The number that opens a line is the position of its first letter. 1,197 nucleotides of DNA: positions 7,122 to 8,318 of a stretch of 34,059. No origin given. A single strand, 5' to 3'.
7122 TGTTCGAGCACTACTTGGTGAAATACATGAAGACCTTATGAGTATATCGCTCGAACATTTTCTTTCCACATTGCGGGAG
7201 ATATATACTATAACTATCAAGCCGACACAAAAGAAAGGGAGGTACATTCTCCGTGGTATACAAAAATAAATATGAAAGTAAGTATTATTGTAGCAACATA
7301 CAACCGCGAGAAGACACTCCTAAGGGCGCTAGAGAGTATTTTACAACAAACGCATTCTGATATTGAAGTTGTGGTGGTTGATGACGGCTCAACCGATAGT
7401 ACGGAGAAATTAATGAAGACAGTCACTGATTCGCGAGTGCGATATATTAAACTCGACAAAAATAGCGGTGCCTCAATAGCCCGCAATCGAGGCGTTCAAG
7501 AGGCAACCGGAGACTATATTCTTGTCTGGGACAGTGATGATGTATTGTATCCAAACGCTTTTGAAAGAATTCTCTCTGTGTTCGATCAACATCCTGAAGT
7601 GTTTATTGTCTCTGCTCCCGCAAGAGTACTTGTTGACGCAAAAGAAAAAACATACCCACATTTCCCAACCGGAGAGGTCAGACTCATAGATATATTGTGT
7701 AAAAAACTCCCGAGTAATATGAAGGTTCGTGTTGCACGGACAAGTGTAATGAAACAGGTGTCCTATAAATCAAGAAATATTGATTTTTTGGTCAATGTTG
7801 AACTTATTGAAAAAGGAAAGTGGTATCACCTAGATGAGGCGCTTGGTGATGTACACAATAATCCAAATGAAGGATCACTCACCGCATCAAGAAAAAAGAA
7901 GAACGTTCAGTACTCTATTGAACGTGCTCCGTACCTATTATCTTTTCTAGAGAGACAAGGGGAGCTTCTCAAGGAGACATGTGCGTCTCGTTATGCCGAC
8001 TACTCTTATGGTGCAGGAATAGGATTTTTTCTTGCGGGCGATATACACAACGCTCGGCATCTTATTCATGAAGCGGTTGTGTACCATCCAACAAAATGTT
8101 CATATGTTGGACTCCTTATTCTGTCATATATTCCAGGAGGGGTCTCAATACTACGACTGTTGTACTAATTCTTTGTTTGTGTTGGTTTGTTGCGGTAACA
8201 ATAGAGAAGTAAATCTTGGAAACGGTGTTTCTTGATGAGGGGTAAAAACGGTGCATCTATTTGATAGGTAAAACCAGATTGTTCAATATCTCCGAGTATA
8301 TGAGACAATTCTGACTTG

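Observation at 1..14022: Methyltransferase-dense glycan assembly locus (7 SAM methyltransferases, 5 glycosyltransferases, flippase, Wzy_C-TPR protein) with no priming or sugar-activation genes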

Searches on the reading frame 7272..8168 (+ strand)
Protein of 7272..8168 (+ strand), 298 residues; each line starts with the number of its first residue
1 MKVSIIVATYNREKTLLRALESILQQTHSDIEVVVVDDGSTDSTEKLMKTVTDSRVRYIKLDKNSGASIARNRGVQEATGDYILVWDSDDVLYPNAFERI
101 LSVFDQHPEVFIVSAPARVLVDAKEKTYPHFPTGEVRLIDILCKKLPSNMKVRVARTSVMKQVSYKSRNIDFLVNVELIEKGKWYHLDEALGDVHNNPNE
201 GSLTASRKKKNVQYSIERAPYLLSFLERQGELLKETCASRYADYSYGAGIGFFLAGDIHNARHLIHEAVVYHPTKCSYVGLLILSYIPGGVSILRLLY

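Call 4: search_protein_families(library=pfam, proteins=[window:7272-8168:+], max_evalue=0.01)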
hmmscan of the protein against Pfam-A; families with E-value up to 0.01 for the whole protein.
window:7272-8168:+ (298 aa): 5 families
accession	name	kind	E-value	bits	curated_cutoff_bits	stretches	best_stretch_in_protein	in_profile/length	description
PF00535.33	Glycos_transf_2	-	1.2e-39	136.4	23.3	1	4-132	1-131/168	Glycosyl transferase family 2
PF13641.12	Glyco_tranf_2_3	-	3.2e-18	67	27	1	3-120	3-126/230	Glycosyltransferase like family 2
PF10111.15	Glyco_tranf_2_2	-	9.5e-13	48.7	27.3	1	4-104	1-106/276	Glycosyltransferase like family 2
PF13704.12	Glyco_tranf_2_4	-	0.0023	18.8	27.5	1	32-93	21-85/98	Glycosyl transferase family 2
PF09258.16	Glyco_transf_64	-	0.0061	16.3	21.3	1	4-128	2-124/245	Glycosyl transferase family 64 domain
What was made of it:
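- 7272..8168 (+): g09, GT2 glycosyltransferase (soluble/peripheral; no GtrB-like double TM tail). PF00535 136.4 bits (call 4).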
